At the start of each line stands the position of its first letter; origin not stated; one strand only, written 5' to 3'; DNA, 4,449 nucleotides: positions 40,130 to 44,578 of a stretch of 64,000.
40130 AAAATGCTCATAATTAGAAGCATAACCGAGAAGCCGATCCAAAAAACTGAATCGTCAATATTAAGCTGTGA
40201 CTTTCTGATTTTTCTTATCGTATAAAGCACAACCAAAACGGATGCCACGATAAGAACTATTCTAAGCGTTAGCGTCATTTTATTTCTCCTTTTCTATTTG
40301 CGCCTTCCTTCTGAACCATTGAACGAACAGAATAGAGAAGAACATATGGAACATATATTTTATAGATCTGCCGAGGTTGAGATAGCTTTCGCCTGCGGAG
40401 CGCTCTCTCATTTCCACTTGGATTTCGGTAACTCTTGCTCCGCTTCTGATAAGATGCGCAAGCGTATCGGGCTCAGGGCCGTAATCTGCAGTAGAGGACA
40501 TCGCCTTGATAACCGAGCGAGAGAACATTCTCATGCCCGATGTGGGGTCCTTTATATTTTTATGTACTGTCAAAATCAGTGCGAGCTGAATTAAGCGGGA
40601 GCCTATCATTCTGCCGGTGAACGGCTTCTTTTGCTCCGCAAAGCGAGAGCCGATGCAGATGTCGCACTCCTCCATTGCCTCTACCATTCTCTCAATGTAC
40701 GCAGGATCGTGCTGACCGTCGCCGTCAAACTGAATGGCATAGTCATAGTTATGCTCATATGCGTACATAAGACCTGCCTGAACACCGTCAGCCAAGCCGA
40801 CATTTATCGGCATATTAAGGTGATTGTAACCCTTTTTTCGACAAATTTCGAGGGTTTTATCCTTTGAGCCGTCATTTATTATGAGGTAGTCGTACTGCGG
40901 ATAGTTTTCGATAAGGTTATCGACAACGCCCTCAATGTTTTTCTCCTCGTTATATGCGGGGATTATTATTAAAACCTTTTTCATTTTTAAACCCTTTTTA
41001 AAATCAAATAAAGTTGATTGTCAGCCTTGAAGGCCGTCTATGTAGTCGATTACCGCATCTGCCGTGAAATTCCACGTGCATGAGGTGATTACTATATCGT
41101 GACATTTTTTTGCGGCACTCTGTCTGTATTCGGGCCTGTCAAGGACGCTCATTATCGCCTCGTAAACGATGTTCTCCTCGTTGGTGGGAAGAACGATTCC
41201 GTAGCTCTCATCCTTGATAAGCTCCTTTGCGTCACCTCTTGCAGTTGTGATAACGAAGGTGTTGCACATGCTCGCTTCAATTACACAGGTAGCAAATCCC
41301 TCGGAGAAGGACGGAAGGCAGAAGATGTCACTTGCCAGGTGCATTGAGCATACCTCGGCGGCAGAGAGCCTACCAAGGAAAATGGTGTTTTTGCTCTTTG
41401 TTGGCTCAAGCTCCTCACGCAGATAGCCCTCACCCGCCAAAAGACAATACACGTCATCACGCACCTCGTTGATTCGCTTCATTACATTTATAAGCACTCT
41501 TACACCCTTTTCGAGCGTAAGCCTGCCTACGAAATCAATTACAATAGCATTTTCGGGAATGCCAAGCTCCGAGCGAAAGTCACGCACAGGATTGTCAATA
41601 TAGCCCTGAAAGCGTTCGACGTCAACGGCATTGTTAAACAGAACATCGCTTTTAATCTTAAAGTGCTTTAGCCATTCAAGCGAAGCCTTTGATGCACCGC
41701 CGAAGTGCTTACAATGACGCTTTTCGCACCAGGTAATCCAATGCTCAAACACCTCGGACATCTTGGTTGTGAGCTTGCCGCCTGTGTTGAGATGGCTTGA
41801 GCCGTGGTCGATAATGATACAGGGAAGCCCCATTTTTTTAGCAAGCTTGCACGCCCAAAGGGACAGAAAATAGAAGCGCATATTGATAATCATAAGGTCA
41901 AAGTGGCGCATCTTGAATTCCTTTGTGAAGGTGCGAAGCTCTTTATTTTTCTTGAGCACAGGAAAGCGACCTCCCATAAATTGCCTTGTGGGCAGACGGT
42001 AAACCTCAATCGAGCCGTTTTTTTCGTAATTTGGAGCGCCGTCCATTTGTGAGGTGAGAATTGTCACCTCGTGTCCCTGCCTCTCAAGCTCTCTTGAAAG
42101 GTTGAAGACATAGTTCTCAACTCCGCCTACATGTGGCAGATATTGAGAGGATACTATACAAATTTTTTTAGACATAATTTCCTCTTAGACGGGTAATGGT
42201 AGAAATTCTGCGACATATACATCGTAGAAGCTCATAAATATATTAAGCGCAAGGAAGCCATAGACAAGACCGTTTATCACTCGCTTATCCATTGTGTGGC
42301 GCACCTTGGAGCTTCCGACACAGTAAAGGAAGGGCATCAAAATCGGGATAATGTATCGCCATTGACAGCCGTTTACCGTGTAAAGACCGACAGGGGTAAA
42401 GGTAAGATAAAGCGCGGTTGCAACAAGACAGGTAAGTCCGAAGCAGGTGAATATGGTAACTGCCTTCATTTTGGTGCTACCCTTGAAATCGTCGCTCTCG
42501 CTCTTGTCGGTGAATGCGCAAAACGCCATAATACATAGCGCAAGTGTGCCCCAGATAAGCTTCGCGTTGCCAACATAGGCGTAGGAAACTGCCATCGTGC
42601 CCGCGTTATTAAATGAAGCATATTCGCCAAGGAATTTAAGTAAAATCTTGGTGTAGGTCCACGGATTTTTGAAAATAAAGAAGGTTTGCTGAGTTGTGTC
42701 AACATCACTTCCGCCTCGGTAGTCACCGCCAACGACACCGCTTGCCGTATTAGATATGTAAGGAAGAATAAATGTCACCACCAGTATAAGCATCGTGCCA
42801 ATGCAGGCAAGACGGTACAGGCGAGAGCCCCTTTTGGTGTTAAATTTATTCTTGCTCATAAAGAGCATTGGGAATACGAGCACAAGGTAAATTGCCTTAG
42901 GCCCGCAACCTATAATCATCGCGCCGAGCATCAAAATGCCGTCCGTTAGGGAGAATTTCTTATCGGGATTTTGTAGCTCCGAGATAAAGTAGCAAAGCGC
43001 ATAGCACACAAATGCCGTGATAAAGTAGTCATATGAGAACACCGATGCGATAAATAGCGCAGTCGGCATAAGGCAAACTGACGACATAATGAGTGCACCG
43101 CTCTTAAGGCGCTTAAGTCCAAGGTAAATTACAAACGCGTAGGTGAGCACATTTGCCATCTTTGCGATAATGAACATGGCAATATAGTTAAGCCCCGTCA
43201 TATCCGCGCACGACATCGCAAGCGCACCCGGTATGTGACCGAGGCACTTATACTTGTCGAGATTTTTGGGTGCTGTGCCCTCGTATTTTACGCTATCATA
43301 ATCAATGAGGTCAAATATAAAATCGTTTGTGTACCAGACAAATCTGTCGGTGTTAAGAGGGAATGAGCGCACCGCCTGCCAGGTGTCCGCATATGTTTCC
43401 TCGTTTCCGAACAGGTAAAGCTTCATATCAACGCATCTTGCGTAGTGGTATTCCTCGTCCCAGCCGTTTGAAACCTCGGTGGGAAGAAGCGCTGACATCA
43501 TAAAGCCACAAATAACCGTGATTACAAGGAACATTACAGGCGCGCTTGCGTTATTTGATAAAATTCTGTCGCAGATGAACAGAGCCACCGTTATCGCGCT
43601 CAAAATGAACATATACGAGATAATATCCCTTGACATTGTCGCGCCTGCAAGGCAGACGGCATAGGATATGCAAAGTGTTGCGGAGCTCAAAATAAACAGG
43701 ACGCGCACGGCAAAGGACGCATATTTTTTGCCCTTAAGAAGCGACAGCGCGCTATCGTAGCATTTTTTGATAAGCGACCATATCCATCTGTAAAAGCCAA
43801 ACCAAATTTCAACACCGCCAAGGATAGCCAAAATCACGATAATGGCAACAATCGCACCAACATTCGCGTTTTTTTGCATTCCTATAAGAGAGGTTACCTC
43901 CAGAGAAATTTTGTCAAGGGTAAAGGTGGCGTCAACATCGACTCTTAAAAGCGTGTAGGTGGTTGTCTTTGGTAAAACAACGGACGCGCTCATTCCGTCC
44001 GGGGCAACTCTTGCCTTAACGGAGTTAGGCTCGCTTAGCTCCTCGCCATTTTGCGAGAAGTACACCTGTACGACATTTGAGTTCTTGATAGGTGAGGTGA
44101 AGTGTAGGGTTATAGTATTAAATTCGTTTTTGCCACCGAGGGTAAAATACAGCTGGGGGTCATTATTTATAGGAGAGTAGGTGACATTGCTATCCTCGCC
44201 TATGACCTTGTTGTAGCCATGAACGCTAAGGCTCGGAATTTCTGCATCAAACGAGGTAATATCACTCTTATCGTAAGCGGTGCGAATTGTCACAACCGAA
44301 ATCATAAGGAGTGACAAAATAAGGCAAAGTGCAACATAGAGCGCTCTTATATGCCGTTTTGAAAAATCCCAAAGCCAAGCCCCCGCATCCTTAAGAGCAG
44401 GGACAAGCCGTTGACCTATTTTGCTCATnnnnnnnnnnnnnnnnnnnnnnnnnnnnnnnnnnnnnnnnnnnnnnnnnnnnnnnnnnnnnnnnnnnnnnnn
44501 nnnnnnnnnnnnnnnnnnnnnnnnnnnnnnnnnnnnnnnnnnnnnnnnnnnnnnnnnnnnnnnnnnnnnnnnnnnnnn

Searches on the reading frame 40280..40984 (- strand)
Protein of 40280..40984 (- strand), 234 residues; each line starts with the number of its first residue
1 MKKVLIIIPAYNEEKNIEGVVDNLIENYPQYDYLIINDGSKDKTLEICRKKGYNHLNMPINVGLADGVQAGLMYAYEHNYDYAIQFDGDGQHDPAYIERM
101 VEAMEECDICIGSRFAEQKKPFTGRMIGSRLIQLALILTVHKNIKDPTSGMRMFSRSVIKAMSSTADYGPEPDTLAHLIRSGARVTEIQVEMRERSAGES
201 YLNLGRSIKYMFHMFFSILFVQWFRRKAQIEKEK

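Call 94: search_protein_families(library=pfam, proteins=[window:40280-40984:-], max_evalue=0.00001)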
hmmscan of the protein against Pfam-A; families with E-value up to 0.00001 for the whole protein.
window:40280-40984:- (234 aa): 1 family
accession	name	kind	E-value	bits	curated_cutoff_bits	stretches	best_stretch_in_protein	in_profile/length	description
PF00535.33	Glycos_transf_2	-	1.3e-27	97.2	23.3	1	6-160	2-165/168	Glycosyl transferase family 2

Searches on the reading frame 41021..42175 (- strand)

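Call 94: search_protein_families(library=pfam, proteins=[window:41021-42175:-], max_evalue=0.00001)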
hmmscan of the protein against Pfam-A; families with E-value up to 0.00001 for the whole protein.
window:41021-42175:- (384 aa): 4 families
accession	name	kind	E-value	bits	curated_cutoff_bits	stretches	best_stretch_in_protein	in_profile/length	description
PF00534.26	Glycos_transf_1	-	1.2e-28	100.3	26.4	1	199-356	4-167/172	Glycosyl transferases group 1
PF13692.12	Glyco_trans_1_4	-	2e-22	80.4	27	1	212-346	3-141/142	Glycosyl transferases group 1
PF13439.12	Glyco_transf_4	-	3e-18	66.8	28.5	1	16-188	1-170/170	Glycosyltransferase Family 4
PF13579.12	Glyco_trans_4_4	-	1.8e-10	41.8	29.7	1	17-147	1-124/158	Glycosyl transferase 4-like domain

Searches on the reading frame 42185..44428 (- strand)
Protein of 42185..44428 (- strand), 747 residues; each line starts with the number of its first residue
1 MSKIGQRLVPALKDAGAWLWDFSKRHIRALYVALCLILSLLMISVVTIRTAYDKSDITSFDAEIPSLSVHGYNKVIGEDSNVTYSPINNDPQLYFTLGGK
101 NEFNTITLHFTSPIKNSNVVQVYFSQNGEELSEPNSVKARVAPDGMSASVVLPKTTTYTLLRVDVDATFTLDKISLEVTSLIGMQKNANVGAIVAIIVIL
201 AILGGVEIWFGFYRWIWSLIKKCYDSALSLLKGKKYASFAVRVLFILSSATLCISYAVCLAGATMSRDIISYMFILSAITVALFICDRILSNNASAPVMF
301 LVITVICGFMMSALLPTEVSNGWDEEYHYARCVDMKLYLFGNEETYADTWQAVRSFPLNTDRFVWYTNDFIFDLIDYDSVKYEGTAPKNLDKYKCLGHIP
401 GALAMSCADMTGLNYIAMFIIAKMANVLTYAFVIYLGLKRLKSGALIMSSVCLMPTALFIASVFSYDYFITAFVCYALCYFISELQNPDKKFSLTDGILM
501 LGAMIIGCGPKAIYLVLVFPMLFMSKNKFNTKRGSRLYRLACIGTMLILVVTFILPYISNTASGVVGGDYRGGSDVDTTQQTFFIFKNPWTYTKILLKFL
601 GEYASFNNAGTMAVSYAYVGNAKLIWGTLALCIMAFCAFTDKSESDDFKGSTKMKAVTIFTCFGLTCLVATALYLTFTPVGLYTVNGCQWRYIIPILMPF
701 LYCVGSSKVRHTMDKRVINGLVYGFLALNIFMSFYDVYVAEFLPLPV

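Call 94: search_protein_families(library=pfam, proteins=[window:42185-44428:-], max_evalue=0.00001)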
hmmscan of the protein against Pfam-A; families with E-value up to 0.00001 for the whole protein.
window:42185-44428:- (747 aa): 1 family
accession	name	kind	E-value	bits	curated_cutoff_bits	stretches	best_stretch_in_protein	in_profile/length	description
PF09913.15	DUF2142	-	3e-26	92.6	30.1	1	390-698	97-393/395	Predicted membrane protein (DUF2142)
